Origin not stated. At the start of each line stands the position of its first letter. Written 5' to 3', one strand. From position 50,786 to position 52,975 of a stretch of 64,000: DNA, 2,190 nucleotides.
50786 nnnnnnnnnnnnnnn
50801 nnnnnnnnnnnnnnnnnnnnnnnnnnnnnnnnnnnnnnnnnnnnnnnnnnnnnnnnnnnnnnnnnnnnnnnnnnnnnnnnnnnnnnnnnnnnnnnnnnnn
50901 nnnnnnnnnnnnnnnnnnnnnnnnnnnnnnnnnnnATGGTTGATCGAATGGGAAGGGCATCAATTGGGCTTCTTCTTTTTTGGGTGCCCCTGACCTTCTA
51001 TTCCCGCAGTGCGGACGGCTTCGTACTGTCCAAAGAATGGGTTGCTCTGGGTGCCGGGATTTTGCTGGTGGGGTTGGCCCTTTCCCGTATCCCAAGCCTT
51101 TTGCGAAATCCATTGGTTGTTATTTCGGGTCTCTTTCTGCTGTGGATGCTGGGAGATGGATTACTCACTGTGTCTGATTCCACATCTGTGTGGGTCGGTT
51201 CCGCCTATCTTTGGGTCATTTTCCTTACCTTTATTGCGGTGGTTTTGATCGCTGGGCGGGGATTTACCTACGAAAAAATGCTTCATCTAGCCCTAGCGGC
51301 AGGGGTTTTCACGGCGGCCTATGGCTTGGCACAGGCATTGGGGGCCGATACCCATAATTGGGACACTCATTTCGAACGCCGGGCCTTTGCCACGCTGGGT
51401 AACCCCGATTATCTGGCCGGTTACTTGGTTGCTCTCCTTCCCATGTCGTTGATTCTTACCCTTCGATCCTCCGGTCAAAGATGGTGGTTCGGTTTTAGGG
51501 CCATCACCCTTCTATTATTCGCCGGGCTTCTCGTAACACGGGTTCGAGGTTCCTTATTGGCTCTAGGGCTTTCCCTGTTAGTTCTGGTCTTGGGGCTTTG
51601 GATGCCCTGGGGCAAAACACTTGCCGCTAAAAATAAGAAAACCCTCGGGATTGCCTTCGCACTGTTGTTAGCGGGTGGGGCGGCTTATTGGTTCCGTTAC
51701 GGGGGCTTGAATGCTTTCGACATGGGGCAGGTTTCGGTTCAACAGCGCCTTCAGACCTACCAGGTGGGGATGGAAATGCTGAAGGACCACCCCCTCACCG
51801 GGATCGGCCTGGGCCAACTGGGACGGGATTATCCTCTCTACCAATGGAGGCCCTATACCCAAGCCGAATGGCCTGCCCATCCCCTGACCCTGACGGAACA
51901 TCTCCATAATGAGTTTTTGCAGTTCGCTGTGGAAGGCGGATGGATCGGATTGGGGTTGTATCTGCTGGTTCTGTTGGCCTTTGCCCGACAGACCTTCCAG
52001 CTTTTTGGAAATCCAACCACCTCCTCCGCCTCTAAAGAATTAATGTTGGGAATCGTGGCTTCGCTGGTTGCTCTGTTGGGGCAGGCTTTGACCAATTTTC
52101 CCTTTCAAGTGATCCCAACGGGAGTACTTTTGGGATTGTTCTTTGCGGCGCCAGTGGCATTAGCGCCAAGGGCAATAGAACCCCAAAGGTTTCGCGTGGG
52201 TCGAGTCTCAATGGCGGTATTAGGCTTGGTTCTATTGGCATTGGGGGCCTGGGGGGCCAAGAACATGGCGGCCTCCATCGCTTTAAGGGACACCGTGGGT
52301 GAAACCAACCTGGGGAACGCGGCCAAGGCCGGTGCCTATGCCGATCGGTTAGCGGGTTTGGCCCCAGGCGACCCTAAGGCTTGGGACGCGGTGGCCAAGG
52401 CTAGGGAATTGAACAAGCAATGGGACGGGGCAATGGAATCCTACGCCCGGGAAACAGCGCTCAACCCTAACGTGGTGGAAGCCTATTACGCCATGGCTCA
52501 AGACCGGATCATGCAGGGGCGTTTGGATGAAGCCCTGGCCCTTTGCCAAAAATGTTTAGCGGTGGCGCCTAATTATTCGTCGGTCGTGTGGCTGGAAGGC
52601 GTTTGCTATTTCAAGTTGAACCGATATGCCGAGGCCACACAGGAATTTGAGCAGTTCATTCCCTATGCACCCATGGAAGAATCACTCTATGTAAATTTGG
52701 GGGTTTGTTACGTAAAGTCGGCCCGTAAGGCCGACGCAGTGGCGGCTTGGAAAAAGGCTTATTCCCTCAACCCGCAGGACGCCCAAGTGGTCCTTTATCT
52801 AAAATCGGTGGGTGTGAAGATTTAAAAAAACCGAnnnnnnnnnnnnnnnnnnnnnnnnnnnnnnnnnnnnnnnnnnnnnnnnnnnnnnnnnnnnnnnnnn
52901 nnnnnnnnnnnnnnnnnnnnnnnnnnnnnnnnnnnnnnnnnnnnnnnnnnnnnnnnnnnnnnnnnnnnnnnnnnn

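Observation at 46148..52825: Two tandem paralogous ~810-aa GT-C-like membrane proteins plus a Wzy_C/TPR O-antigen-ligase-like protein: candidate glycosylation module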

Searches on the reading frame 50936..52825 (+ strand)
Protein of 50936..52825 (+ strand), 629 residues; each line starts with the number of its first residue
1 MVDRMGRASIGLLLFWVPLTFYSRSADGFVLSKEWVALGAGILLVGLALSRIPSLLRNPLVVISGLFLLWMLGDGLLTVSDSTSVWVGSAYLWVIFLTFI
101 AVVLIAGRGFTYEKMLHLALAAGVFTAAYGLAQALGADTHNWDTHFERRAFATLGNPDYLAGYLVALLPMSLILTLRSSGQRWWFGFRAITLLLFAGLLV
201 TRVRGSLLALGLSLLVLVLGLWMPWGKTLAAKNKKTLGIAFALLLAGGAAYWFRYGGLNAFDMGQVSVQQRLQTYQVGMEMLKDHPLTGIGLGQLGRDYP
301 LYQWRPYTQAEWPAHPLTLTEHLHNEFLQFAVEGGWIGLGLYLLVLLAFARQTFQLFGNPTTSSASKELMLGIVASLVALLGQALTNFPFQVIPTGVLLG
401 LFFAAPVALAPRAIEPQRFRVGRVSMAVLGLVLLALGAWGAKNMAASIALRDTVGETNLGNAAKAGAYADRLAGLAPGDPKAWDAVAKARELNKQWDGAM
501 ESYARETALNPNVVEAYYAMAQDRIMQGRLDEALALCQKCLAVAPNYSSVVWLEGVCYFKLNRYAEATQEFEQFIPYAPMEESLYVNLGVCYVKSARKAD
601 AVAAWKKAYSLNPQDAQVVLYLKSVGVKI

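Call 4: search_protein_families(library=pfam, proteins=[window:50936-52825:+], max_evalue=1)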
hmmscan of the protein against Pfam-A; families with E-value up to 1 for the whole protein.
window:50936-52825:+ (629 aa): 21 families
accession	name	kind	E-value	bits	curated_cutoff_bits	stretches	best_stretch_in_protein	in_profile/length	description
PF04932.20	Wzy_C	-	5.2e-19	69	31.7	1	190-343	2-149/149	O-Antigen ligase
PF07719.23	TPR_2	-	1.3e-15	56.6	27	3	515-547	2-34/34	Tetratricopeptide repeat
PF00515.34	TPR_1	-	3.9e-12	45.9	27.8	3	515-547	2-34/34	Tetratricopeptide repeat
PF13428.12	TPR_14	-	2.6e-09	37.3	23.5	2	480-522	1-43/44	Tetratricopeptide repeat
PF13181.12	TPR_8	-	7e-09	35.6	25.7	1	584-615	3-34/34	Tetratricopeptide repeat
PF14559.12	TPR_19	-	7.9e-09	36.2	25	1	525-581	2-58/68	Tetratricopeptide repeat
PF13414.12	TPR_11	-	8.5e-08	32.2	26.8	2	495-521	9-35/42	TPR repeat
PF13371.12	TPR_9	-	3.2e-07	30.7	35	2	527-579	8-60/73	Tetratricopeptide repeat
PF13424.12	TPR_12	-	4e-07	30.6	30.1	2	515-573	4-70/77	Tetratricopeptide repeat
PF23914.1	TPR_CcmH_CycH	-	6.9e-07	29.7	42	2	477-580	47-153/158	Cytochrome c-type biogenesis protein H TPR domain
PF13174.12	TPR_6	-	1.3e-06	29.1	26.3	0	515-546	1-32/33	Tetratricopeptide repeat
PF12895.13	ANAPC3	-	2.2e-06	28.3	27.2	2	526-605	1-79/82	Anaphase-promoting complex, cyclosome, subunit 3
PF13431.12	TPR_17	-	9.8e-06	25.9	24.4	1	508-534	7-33/34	Tetratricopeptide repeat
PF25063.1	ARM_TT21_C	-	0.00018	21.9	35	1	512-614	93-196/209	Tetratricopeptide repeat protein 21 C-terminal ARM domain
PF13176.12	TPR_7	-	0.00051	20.4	27.9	0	527-546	12-31/36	Tetratricopeptide repeat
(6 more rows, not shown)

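Call 5: search_protein_families(library=ncbifam, proteins=[window:50936-52825:+], max_evalue=1)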
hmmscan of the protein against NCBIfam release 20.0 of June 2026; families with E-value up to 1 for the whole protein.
window:50936-52825:+ (629 aa): 21 families
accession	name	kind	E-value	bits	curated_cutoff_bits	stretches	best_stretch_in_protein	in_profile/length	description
TIGR03097.1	PEP_O_lig_1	hypoth_equivalog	1.3e-15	57.2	188.1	1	7-356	19-351/408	putative O-glycosylation ligase, exosortase A system-associated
TIGR02917.1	PEP_TPR_lipo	equivalog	1.3e-13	49.8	312.2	1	460-622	615-776/899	XrtA/PEP-CTERM system TPR-repeat protein PrsT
NF040959.1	MamA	equivalog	9.5e-11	41.5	200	1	505-618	62-175/204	magnetosome protein MamA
TIGR00947.1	2A73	equivalog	1.8e-10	40.4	366.4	1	12-387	26-400/425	IctB family putative bicarbonate transporter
TIGR02552.1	LcrH_SycD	equivalog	3.3e-08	33.3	104.8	3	508-576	46-114/136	SycD/LcrH family type III secretion system chaperone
TIGR02521.1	type_IV_pilW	equivalog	5.8e-06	26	154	1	508-626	59-179/234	type IV pilus biogenesis/stability protein PilW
NF033762.1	social_mot_Tgl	equivalog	3.9e-05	23.1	225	1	498-614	49-168/252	social motility TPR repeat lipoprotein Tgl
TIGR00990.1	3a0801s09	subfamily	4.1e-05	22.4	757.25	1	490-621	341-472/615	mitochondrial import receptor subunit TOM70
NF033920.0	C39_PA2778_fam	equivalog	0.00024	20.6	150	1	553-613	195-255/255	PA2778 family cysteine peptidase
TIGR03939.1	PGA_TPR_OMP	equivalog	0.00055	18.3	366.65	1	460-554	409-503/800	poly-beta-1,6 N-acetyl-D-glucosamine export porin PgaA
NF008520.0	PRK11447.1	equivalog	0.0011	16.8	858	1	487-558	468-539/1157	cellulose synthase complex outer membrane protein BcsC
NF008391.2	PRK11189.1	equivalog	0.0051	16.3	250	1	539-622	90-173/297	lipoprotein NlpI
NF052415.1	T3SS_chap_SctY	equivalog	0.015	15.8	70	1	508-575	34-104/106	type III secretion apparatus assembly chaperone SctY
NF047558.1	TPR_END_plus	domain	0.024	14.6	32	1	585-616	2-33/56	TPR end-of-group domain-containing protein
NF053607.1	CHU_0125_OmpA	equivalog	0.03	12.8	620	1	494-609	33-146/639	CHU_0125 family OmpA-like outer membrane integrity protein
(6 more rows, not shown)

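Call 13: search_solved_structures(query=window:50936-52825:+, max_evalue=1)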
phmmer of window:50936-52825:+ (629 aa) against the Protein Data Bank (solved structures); distinct sequences matched with E-value up to 1: 121 (the best 60 are shown).
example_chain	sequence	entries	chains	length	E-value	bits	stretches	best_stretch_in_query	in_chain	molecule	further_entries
9qhb_A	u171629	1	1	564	3.7e-34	121.5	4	477-618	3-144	Engineered tetratricopeptide repeat protein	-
8bu0_A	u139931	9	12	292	1.5e-21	79.9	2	477-618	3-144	Consensus tetratricopeptide repeat protein | Crystal structure of an 8-repeat consensus TPR superhelix with Zinc. | Monomer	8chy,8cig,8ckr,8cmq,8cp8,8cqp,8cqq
9qhc_A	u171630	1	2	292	6.7e-18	67.8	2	481-618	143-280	Engineered tetratricopeptide repeat protein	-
8a3t_F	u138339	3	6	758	7.5e-13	51.1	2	461-614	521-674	Anaphase-promoting complex subunit CDC27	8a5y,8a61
7ntf_A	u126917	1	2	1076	1.9e-11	46.5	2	495-618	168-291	Isoform 1 of UDP-N-acetylglucosamine--peptide N-acetylglucosaminyltransferase 110 kDa subu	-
4rg6_A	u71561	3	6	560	2.2e-11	46.3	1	472-615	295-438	Cell division cycle protein 27 homolog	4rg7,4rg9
7yeh_B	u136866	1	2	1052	2.3e-11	46.2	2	495-618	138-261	UDP-N-acetylglucosamine--peptide N-acetylglucosaminyltransferase 110 kDa subunit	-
7yea_A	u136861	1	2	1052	2.4e-11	46.2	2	495-618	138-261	UDP-N-acetylglucosamine--peptide N-acetylglucosaminyltransferase 110 kDa subunit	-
1w3b_A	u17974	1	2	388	2.7e-11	46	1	495-618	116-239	UDP-N-ACETYLGLUCOSAMINE--PEPTIDE N-ACETYLGLUCOSAMINYLTRANSFERASE 110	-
8ch0_A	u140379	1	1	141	4.2e-11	45.3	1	477-614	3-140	Consensus tetratricopeptide repeat protein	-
5g04_F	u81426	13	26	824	7.1e-11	44.6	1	472-615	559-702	CELL DIVISION CYCLE PROTEIN 27 HOMOLOG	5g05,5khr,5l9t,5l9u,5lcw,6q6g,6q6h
5a31_F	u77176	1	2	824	7.1e-11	44.6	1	472-615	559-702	ANAPHASE-PROMOTING COMPLEX SUBUNIT 3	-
4ui9_F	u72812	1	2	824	7.1e-11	44.6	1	472-615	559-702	CELL DIVISION CYCLE PROTEIN 27 HOMOLOG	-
5khu_F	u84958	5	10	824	7.2e-11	44.6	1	472-615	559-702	Cell division cycle protein 27 homolog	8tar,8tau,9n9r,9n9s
6eou_A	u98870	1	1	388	9.4e-11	44.2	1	495-618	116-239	UDP-N-acetylglucosamine--peptide N-acetylglucosaminyltransferase 110 kDa subunit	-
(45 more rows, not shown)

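Call 28: find_homologous_proteins(query=window:50936-52825:+)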
Query window:50936-52825:+ (629 aa): 59 proteins with E <= 0.001 among 8000 candidates.
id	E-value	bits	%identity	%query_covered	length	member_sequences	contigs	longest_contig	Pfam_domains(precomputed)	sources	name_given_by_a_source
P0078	0.0e+0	1396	100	100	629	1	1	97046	PF23914.2,PF13414.13,PF13428.13,PF14559.13,PF13371.13,PF00515.35,PF12895.14,PF13424.13,PF13181.13,PF07719.24,PF13174.13,PF04932.21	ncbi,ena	-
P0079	0.0e+0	1064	76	100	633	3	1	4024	PF14559.13,PF23914.2,PF13371.13,PF00515.35,PF12895.14,PF13432.13,PF13428.13,PF13181.13,PF07719.24,PF04932.21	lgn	-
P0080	0.0e+0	1038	73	100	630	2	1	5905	PF14559.13,PF13431.13,PF13371.13,PF00515.35,PF12895.14,PF13432.13,PF13428.13,PF07719.24,PF13174.13,PF04932.21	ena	-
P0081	0.0e+0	1029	73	100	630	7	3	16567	PF13431.13,PF23914.2,PF13414.13,PF13428.13,PF14559.13,PF13371.13,PF00515.35,PF12895.14,PF13424.13,PF21033.5,PF13432.13,PF13181.13,PF07719.24,PF13174.13,PF04932.21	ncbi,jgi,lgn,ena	jgi:tetratricopeptide (TPR) repeat protein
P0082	9.6e-282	954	68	99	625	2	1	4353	PF25063.1,PF13431.13,PF23914.2,PF13414.13,PF13428.13,PF14559.13,PF13371.13,PF00515.35,PF12895.14,PF13424.13,PF21033.5,PF13432.13,PF13181.13,PF07719.24,PF13174.13,PF04932.21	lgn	-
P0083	9.8e-270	915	66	100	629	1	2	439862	PF13431.13,PF23914.2,PF13414.13,PF13428.13,PF14559.13,PF13371.13,PF00515.35,PF12895.14,PF13424.13,PF21033.5,PF13432.13,PF13181.13,PF07719.24,PF13174.13,PF04932.21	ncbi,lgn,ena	-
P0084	1.7e-247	841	66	76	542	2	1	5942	PF13431.13,PF23914.2,PF13414.13,PF13428.13,PF14559.13,PF13371.13,PF00515.35,PF12895.14,PF13424.13,PF21033.5,PF13432.13,PF13181.13,PF07719.24,PF13174.13,PF04932.21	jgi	jgi:O-antigen ligase/Flp pilus assembly protein TadD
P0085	7.4e-178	611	48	100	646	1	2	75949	PF13431.13,PF23914.2,PF13414.13,PF13428.13,PF14559.13,PF00515.35,PF12895.14,PF13424.13,PF21033.5,PF13432.13,PF13181.13,PF07719.24,PF04932.21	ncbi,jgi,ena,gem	-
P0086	2.4e-174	600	48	100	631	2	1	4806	PF13431.13,PF23914.2,PF13414.13,PF13428.13,PF14559.13,PF00515.35,PF12895.14,PF13424.13,PF21033.5,PF13432.13,PF13181.13,PF07719.24,PF04932.21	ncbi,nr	ncbi:MAG TPA: O-antigen ligase family protein [bacterium]|nr:O-antigen ligase family protein [bacter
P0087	1.4e-170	587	49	99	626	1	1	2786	PF13431.13,PF23914.2,PF13414.13,PF13428.13,PF14559.13,PF00515.35,PF12895.14,PF13424.13,PF21033.5,PF13432.13,PF13181.13,PF07719.24,PF04932.21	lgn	-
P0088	1.1e-169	584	47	100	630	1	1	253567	PF13431.13,PF23914.2,PF13414.13,PF13428.13,PF14559.13,PF00515.35,PF12895.14,PF13424.13,PF21033.5,PF13432.13,PF13181.13,PF07719.24,PF13174.13,PF04932.21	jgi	jgi:tetratricopeptide (TPR) repeat protein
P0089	5.8e-169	582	47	100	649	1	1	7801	PF13431.13,PF23914.2,PF13414.13,PF13428.13,PF14559.13,PF00515.35,PF12895.14,PF13424.13,PF21033.5,PF13432.13,PF13181.13,PF07719.24,PF13174.13,PF04932.21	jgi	jgi:O-antigen ligase/Flp pilus assembly protein TadD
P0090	7.6e-169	581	46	100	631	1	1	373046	PF13431.13,PF23914.2,PF13414.13,PF13428.13,PF14559.13,PF00515.35,PF12895.14,PF13424.13,PF21033.5,PF13432.13,PF13429.13,PF13181.13,PF07719.24,PF13174.13,PF04932.21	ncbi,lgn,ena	-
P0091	7.8e-169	581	48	100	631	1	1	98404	PF13431.13,PF23914.2,PF13414.13,PF13428.13,PF14559.13,PF00515.35,PF13424.13,PF21033.5,PF13432.13,PF13181.13,PF07719.24,PF13174.13,PF04932.21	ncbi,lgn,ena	-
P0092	2.1e-168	580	46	100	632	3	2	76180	PF13431.13,PF23914.2,PF13414.13,PF13428.13,PF14559.13,PF13371.13,PF00515.35,PF21033.5,PF13432.13,PF13181.13,PF07719.24,PF04932.21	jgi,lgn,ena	jgi:O-antigen ligase/Flp pilus assembly protein TadD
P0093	6.6e-167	575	47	99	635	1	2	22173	PF13431.13,PF23914.2,PF13414.13,PF13428.13,PF14559.13,PF00515.35,PF12895.14,PF13424.13,PF21033.5,PF13432.13,PF13181.13,PF07719.24,PF13174.13,PF04932.21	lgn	-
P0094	8.9e-167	575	45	100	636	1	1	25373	PF13431.13,PF23914.2,PF13414.13,PF13428.13,PF14559.13,PF13371.13,PF00515.35,PF12895.14,PF13432.13,PF13181.13,PF07719.24,PF13174.13,PF04932.21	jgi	jgi:O-antigen ligase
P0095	2.1e-166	573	47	100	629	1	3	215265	PF13431.13,PF23914.2,PF13414.13,PF13428.13,PF14559.13,PF00515.35,PF12895.14,PF13424.13,PF21033.5,PF13432.13,PF13429.13,PF13181.13,PF07719.24,PF13174.13,PF04932.21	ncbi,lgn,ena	-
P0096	2.3e-166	573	47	100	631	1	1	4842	PF13431.13,PF23914.2,PF13414.13,PF13428.13,PF14559.13,PF00515.35,PF12895.14,PF13424.13,PF21033.5,PF13432.13,PF13181.13,PF07719.24,PF13174.13,PF04932.21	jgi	jgi:O-antigen ligase/Tfp pilus assembly protein PilF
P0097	8.4e-165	568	45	100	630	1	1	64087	PF13431.13,PF23914.2,PF13414.13,PF13428.13,PF14559.13,PF00515.35,PF12895.14,PF13424.13,PF21033.5,PF13432.13,PF13181.13,PF07719.24,PF13174.13,PF04932.21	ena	-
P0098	1.5e-164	567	46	100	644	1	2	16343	PF13431.13,PF23914.2,PF13414.13,PF13428.13,PF14559.13,PF13371.13,PF00515.35,PF12895.14,PF13424.13,PF13181.13,PF07719.24,PF13174.13,PF04932.21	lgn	-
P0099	5.6e-162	559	46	100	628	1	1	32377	PF13431.13,PF23914.2,PF13414.13,PF13428.13,PF14559.13,PF00515.35,PF12895.14,PF13424.13,PF21033.5,PF13432.13,PF13181.13,PF07719.24,PF13174.13,PF04932.21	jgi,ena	-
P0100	3.9e-161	556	46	100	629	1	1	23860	PF13431.13,PF23914.2,PF13414.13,PF13428.13,PF14559.13,PF00515.35,PF13424.13,PF21033.5,PF13432.13,PF13181.13,PF07719.24,PF04932.21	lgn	-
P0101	5.2e-160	552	46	100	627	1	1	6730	PF13431.13,PF23914.2,PF13414.13,PF13428.13,PF14559.13,PF13371.13,PF00515.35,PF12895.14,PF13424.13,PF21033.5,PF13432.13,PF13429.13,PF13181.13,PF07719.24,PF13174.13,PF04932.21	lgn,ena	-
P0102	2.5e-159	550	45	100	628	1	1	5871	PF13431.13,PF23914.2,PF13414.13,PF13428.13,PF14559.13,PF00515.35,PF12895.14,PF13424.13,PF21033.5,PF13432.13,PF13181.13,PF07719.24,PF13174.13,PF04932.21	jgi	jgi:O-antigen ligase/Tfp pilus assembly protein PilF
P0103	3.4e-157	543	45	100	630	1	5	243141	PF03704.24,PF13431.13,PF23914.2,PF25062.2,PF13414.13,PF13428.13,PF14559.13,PF13371.13,PF00515.35,PF12895.14,PF13424.13,PF13432.13,PF13181.13,PF07719.24,PF13174.13,PF04932.21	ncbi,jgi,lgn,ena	jgi:O-antigen ligase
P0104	5.1e-157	542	47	100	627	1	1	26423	PF13431.13,PF23914.2,PF13414.13,PF13176.13,PF13428.13,PF14559.13,PF13371.13,PF00515.35,PF12895.14,PF13424.13,PF21033.5,PF13432.13,PF13429.13,PF13181.13,PF07719.24,PF13174.13,PF04932.21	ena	-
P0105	6.9e-157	542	45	100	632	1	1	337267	PF13431.13,PF23914.2,PF13414.13,PF13428.13,PF14559.13,PF00515.35,PF13424.13,PF21033.5,PF13432.13,PF13181.13,PF07719.24,PF13174.13,PF04932.21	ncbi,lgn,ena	-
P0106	1.7e-156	541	45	99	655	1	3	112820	PF03704.24,PF13431.13,PF23914.2,PF13414.13,PF13428.13,PF14559.13,PF13371.13,PF00515.35,PF12895.14,PF13424.13,PF21033.5,PF13432.13,PF13181.13,PF07719.24,PF13174.13,PF04932.21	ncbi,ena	-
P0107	6.4e-155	535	45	99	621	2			PF13431.13,PF23914.2,PF13414.13,PF13428.13,PF14559.13,PF00515.35,PF12895.14,PF13424.13,PF21033.5,PF13432.13,PF13181.13,PF07719.24,PF13174.13,PF04932.21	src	-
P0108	3.8e-154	533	45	100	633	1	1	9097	PF13431.13,PF23914.2,PF13414.13,PF13428.13,PF07721.21,PF14559.13,PF13371.13,PF00515.35,PF12895.14,PF13424.13,PF13432.13,PF13429.13,PF13181.13,PF07719.24,PF13174.13,PF04932.21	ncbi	-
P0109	9.4e-153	528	44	100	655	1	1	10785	PF25063.1,PF13431.13,PF23914.2,PF13414.13,PF13428.13,PF14559.13,PF13371.13,PF00515.35,PF12895.14,PF13424.13,PF21033.5,PF13432.13,PF13429.13,PF13181.13,PF07719.24,PF13174.13,PF04932.21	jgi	jgi:O-antigen ligase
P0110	1.2e-152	528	46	100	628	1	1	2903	PF13431.13,PF23914.2,PF13414.13,PF13428.13,PF14559.13,PF13371.13,PF00515.35,PF12895.14,PF13424.13,PF21033.5,PF13432.13,PF13181.13,PF07719.24,PF13174.13,PF04932.21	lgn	-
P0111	3.1e-152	526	43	100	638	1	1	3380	PF13431.13,PF23914.2,PF13414.13,PF13428.13,PF14559.13,PF13371.13,PF00515.35,PF12895.14,PF13432.13,PF13181.13,PF07719.24,PF04932.21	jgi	jgi:O-antigen ligase/Flp pilus assembly protein TadD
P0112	3.8e-151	523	44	100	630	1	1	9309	PF13431.13,PF23914.2,PF13414.13,PF13428.13,PF14559.13,PF00515.35,PF12895.14,PF13424.13,PF21033.5,PF13432.13,PF13181.13,PF07719.24,PF13174.13,PF04932.21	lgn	-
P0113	3.5e-148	513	45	98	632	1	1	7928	PF14559.13,PF13431.13,PF23914.2,PF13371.13,PF00515.35,PF21033.5,PF13428.13,PF13181.13,PF07719.24,PF13174.13,PF04932.21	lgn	-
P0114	3.8e-147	510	47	87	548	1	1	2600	PF13431.13,PF23914.2,PF13414.13,PF13428.13,PF14559.13,PF13371.13,PF00515.35,PF13424.13,PF21033.5,PF13432.13,PF13181.13,PF07719.24,PF04932.21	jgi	jgi:O-antigen ligase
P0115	2.1e-146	507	64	56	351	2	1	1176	PF13431.13,PF23914.2,PF13414.13,PF13428.13,PF14559.13,PF13371.13,PF00515.35,PF12895.14,PF13424.13,PF21033.5,PF13432.13,PF13181.13,PF07719.24,PF13174.13,PF04932.21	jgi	jgi:Flp pilus assembly protein TadD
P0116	4.9e-140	486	42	98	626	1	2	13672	PF13431.13,PF23914.2,PF13414.13,PF13428.13,PF14559.13,PF13371.13,PF00515.35,PF12895.14,PF13424.13,PF21033.5,PF13432.13,PF13181.13,PF07719.24,PF13174.13,PF04932.21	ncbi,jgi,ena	jgi:O-antigen ligase/Flp pilus assembly protein TadD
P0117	1.3e-111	392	47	71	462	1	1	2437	PF04932.21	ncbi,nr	ncbi:MAG TPA: O-antigen ligase family protein, partial [bacterium]|nr:O-antigen ligase family protei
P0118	5.7e-94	334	49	56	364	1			PF04932.21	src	-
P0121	4.7e-9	54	27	38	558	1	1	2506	PF04932.21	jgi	jgi:putative inorganic carbon (hco3(-)) transporter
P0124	1.1e-7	49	30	51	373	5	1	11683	PF04932.21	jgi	-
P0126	1.7e-5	42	23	92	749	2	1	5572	PF14559.13,PF13431.13,PF13371.13,PF12895.14,PF13432.13,PF13428.13,PF13181.13,PF07719.24,PF04932.21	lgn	-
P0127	2.8e-5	41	33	11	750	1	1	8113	PF13424.13,PF13181.13,PF04932.21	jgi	jgi:putative inorganic carbon (HCO3(-)) transporter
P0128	3.4e-5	41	31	31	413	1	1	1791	PF04932.21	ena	-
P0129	6.4e-5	40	28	37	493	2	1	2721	PF04932.21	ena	-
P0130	1.6e-4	39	40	10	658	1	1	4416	PF14559.13,PF13431.13,PF23914.2,PF13414.13,PF00515.35,PF13432.13,PF13428.13,PF13181.13,PF07719.24,PF04932.21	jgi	jgi:putative inorganic carbon (HCO3(-)) transporter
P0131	1.9e-4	38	23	37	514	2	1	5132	PF04932.21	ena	-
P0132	2.1e-4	38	24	66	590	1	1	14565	PF14559.13,PF00515.35,PF12895.14,PF13424.13,PF13176.13,PF13432.13,PF13181.13,PF07719.24,PF04932.21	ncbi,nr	ncbi:MAG: O-antigen ligase family protein [Flavobacteriaceae bacterium]|nr:O-antigen ligase family p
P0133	2.7e-4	38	27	60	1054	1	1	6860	PF04932.21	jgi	jgi:O-antigen ligase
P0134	3.1e-4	38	30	22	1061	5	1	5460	PF17996.8,PF04932.21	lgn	-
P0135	4.9e-4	37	24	80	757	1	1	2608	PF14559.13,PF13432.13,PF04932.21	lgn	-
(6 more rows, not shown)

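Call 47: predict_structure(alignment_id=A3)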
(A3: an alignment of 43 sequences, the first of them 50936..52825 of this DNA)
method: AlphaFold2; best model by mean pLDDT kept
length: 629 residues; sequences in the alignment: 43
mean_pLDDT: 90.2   pTM: 0.88
mean pLDDT of the five models: 90.2, 89.6, 88.3, 88.0, 87.7
residues with pLDDT >= 90: 437; 70-90: 157; 50-70: 31; < 50: 4
segments of 3 or more residues with pLDDT < 50: none
pLDDT, mean of each block of 10 residues (from residue 1): 80 89 53 81 86 88 97 89 86 95 84 95 94 82 63 86 96 92 93 94 89 95 90 90 85 73 76 94 96 93 95 89 94 97 98 94 93 97 93 93 95 63 85 90 89 92 96 93 95 95 95 95 96 98 95 97 97 95 96 95 97 94 89
secondary structure, 60 per line:
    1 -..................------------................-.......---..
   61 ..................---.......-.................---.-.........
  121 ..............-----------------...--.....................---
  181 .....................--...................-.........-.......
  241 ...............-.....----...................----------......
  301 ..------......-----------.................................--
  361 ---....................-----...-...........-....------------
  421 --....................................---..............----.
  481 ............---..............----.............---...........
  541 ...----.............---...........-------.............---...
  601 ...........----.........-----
elements in order: H2-19 H32-47 H49-55 H59-78 H82-88 H90-105 H112-134 H157-177 H181-201 H204-222 H224-232 H234-255 H257-261 H266-284 H295-302 H309-314 H326-358 H364-383 H393-403 H405-408 H423-458 H462-475 H480-492 H496-509 H514-526 H530-543 H548-560 H564-574 H582-594 H598-611 H616-624
